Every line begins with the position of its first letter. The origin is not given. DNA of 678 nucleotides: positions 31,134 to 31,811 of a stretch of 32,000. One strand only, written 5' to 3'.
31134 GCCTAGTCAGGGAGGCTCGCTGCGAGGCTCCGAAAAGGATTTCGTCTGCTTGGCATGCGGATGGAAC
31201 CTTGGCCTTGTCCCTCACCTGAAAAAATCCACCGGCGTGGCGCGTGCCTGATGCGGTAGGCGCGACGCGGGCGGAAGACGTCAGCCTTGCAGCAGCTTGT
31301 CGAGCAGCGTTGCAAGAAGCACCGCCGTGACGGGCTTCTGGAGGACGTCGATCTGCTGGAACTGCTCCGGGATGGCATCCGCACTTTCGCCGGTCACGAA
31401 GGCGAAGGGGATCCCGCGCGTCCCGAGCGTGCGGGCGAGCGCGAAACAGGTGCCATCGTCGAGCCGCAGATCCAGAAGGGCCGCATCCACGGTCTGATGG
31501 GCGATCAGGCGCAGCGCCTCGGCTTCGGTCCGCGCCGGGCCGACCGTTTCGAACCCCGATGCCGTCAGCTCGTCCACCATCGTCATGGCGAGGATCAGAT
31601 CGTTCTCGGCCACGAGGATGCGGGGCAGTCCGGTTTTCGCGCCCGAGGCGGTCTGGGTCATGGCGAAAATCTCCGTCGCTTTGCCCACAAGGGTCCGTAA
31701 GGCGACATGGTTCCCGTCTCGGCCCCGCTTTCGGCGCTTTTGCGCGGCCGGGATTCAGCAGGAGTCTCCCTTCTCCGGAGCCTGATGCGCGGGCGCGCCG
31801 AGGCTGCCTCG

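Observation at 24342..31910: Six ECF (EcfG-like) promoter boxes in 8 kb mark a general-stress-type regulon island of mostly uncharacterised genes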

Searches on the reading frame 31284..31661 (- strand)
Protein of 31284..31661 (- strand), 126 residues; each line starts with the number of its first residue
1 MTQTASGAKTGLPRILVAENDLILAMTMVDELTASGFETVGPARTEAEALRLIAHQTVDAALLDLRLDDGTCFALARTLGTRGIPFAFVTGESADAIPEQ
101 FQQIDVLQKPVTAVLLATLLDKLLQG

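Call 17: search_protein_families(library=pfam, proteins=[window:31284-31661:-], max_evalue=0.01)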
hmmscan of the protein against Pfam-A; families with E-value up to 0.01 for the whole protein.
window:31284-31661:- (126 aa): 1 family
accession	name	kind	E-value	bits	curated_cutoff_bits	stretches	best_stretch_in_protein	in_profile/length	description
PF00072.30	Response_reg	-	4.1e-08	33.8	30.2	1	15-116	1-106/111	Response regulator receiver domain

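Call 18: find_encoding_contigs(protein=window:31284-31661:-, flank=10000, max_places=6)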
Protein window:31284-31661:- (126 aa): 23 contigs read that carry it; 6 places shown.
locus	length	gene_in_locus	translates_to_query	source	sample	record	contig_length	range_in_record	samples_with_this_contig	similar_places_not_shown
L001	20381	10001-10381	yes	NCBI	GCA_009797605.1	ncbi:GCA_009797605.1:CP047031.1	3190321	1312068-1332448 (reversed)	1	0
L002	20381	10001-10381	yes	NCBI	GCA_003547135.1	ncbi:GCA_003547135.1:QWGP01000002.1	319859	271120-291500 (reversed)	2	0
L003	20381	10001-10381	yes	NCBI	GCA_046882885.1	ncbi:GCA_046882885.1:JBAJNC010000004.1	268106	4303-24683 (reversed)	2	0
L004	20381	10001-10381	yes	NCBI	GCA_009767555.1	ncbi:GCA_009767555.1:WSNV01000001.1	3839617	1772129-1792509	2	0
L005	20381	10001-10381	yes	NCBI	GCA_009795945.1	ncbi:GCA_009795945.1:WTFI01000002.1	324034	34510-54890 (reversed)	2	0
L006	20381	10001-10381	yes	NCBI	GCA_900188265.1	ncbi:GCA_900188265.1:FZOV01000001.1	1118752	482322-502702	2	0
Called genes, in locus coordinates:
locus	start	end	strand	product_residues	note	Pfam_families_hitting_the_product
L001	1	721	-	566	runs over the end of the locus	PF01266:DAO, PF01946:Thi4 (weak)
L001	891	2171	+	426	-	PF23914:TPR_CcmH_CycH (weak)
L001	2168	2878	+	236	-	PF03652:RuvX, PF06945:DUF1289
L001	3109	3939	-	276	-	PF00698:Acyl_transf_1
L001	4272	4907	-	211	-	PF04542:Sigma70_r2, PF22029:PhyR_sigma2, PF08281:Sigma70_r4_2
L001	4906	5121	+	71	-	-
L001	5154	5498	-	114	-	-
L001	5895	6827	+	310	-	PF13298:LigD_N, PF01068:DNA_ligase_A_M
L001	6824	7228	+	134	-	PF01068:DNA_ligase_A_M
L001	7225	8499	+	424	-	PF04679:DNA_ligase_A_C, PF21686:LigD_Prim-Pol, PF01896:DNA_primase_S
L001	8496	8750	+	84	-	-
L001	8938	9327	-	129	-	-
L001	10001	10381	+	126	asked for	PF00072:Response_reg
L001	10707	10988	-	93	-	-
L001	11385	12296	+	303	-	PF04972:BON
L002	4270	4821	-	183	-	PF04542:Sigma70_r2, PF22029:PhyR_sigma2, PF08281:Sigma70_r4_2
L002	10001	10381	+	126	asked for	PF00072:Response_reg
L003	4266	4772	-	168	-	PF04542:Sigma70_r2, PF22029:PhyR_sigma2, PF08281:Sigma70_r4_2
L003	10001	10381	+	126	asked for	PF00072:Response_reg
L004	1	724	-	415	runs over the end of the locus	PF01946:Thi4 (weak), PF01266:DAO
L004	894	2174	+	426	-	PF23914:TPR_CcmH_CycH (weak)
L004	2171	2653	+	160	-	PF03652:RuvX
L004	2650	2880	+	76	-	PF06945:DUF1289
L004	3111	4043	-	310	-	PF00698:Acyl_transf_1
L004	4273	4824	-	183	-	PF04542:Sigma70_r2, PF22029:PhyR_sigma2, PF08281:Sigma70_r4_2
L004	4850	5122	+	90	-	-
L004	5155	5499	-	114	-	-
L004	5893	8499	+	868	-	PF13298:LigD_N, PF01068:DNA_ligase_A_M, PF04679:DNA_ligase_A_C, PF21686:LigD_Prim-Pol, PF01896:DNA_primase_S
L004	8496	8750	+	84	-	-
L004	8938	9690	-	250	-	PF02308:MgtC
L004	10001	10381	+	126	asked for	PF00072:Response_reg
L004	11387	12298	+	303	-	PF04972:BON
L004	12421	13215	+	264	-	-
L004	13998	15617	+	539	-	PF01266:DAO, PF16901:DAO_C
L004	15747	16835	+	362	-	PF00005:ABC_tran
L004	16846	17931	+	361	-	PF00005:ABC_tran, PF17912:OB_MalK (weak)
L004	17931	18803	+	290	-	PF00528:BPD_transp_1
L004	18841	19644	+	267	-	PF00528:BPD_transp_1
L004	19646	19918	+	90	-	PF09928:DUF2160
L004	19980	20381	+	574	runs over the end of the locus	PF01547:SBP_bac_1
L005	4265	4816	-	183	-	PF04542:Sigma70_r2, PF22029:PhyR_sigma2, PF08281:Sigma70_r4_2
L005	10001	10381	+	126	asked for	PF00072:Response_reg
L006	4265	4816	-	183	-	PF04542:Sigma70_r2, PF22029:PhyR_sigma2, PF08281:Sigma70_r4_2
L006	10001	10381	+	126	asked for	PF00072:Response_reg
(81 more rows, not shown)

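Call 23: search_protein_families(library=pfam, proteins=[L004:8496-8747:+, L004:8941-9690:-], max_evalue=1)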
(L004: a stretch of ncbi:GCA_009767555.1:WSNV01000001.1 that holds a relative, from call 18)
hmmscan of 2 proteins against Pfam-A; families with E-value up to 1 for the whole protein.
L004:8496-8747:+ (84 aa): 0 families

L004:8941-9690:- (250 aa): 3 families
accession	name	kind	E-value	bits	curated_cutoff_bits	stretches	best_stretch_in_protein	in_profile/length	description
PF02308.21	MgtC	-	1.4e-36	125.9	31.4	1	18-149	2-120/121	MgtC family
PF13291.12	ACT_4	-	0.2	12.8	27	1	173-227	22-76/80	ACT domain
PF11457.13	DUF3021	-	0.71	10.5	24.7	1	47-142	14-105/130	Protein of unknown function (DUF3021)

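Call 24: search_protein_families(library=ncbifam, proteins=[L004:8496-8747:+, L004:8941-9690:-, window:31284-31661:-], max_evalue=1)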
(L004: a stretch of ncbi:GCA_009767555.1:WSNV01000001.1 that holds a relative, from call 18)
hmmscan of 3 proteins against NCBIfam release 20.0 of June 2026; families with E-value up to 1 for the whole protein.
L004:8496-8747:+ (84 aa): 0 families

L004:8941-9690:- (250 aa): 2 families
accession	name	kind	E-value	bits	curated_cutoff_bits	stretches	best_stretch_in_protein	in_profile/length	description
NF007431.0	PRK09977.1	equivalog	7.2e-34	117.3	214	1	12-223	4-206/215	MgtC/SapB family protein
NF011912.0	PRK15385.1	equivalog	6.2e-25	87.9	255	1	17-164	14-152/231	MgtC family protein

window:31284-31661:- (126 aa): 32 families (the best 25 are shown)
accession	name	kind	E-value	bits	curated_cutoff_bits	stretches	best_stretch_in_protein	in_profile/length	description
NF009971.0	PRK13435.1-2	subfamily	2.7e-18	66.1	151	1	14-118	2-107/141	response regulator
NF009972.0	PRK13435.1-3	subfamily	9.3e-10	38.4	119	1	9-122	13-126/146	response regulator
NF009973.0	PRK13435.1-4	equivalog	3.4e-08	33.6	158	1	10-123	6-121/154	response regulator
NF009970.0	PRK13435.1-1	equivalog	9.3e-08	32.1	143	1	15-120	3-108/125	response regulator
NF006623.1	PRK09191.1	subfamily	1.2e-07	31.8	240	1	14-90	139-217/258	PhyR family response regulator anti-anti-sigma factor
NF009974.0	PRK13435.1-6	equivalog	5e-06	26.2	171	1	15-110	8-105/155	response regulator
NF046022.1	RespRegCpdRBruc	equivalog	5.5e-05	23.1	180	1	14-124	3-117/120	cell cycle two-component system response regulator CpdR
NF008296.0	PRK11083.1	equivalog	5.5e-05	22.7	273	1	13-93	4-84/228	two-component system response regulator CreB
TIGR02956.1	TMAO_torS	equivalog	0.00011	20.5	676.5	1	14-125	703-821/967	TMAO reductase system sensor histidine kinase/response regulator TorS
NF041832.1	near_NosP_CTERM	subfamily_domain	0.00017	20.8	400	1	10-123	249-369/370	NahK/ErcS family hybrid sensor histidine kinase/response regulator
NF008034.0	PRK10766.1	equivalog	0.00022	20.8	275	1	14-93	4-83/231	two-component system response regulator TorR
NF008543.0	PRK11466.1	equivalog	0.00022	19.2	982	1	14-125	683-799/914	TMAO reductase system sensor histidine kinase/response regulator TorS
NF011695.0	PRK15115.1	equivalog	0.00077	18.3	763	1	15-112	9-110/445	two-component system response regulator GlrR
NF007982.1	PRK10710.1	equivalog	0.00093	18.8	380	1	12-92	7-87/235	envelope stress response regulator BaeR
NF010411.0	PRK13837.1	equivalog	0.002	16.2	647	1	15-124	700-812/828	two-component system VirA-like sensor kinase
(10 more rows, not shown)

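Call 68: search_solved_structures(query=window:31284-31661:-, max_evalue=0.0001, show_alignments=2)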
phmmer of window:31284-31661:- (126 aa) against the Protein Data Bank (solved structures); distinct sequences matched with E-value up to 0.0001: 5.
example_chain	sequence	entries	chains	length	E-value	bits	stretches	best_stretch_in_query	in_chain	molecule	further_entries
5ieb_A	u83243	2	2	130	2.3e-13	53.8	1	11-122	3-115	Sensory transduction regulatory protein | SdrG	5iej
2lpm_A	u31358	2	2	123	2.7e-11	47.1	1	14-116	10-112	Two-component response regulator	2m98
2msw_A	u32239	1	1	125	1.9e-08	37.9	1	10-111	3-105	Response regulator/sensor histidine kinase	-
4q7e_A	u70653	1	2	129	1.2e-06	32.1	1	11-94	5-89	Response regulator of a two component regulatory system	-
4g97_A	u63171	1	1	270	1.8e-05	28.3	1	4-93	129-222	Response regulator receiver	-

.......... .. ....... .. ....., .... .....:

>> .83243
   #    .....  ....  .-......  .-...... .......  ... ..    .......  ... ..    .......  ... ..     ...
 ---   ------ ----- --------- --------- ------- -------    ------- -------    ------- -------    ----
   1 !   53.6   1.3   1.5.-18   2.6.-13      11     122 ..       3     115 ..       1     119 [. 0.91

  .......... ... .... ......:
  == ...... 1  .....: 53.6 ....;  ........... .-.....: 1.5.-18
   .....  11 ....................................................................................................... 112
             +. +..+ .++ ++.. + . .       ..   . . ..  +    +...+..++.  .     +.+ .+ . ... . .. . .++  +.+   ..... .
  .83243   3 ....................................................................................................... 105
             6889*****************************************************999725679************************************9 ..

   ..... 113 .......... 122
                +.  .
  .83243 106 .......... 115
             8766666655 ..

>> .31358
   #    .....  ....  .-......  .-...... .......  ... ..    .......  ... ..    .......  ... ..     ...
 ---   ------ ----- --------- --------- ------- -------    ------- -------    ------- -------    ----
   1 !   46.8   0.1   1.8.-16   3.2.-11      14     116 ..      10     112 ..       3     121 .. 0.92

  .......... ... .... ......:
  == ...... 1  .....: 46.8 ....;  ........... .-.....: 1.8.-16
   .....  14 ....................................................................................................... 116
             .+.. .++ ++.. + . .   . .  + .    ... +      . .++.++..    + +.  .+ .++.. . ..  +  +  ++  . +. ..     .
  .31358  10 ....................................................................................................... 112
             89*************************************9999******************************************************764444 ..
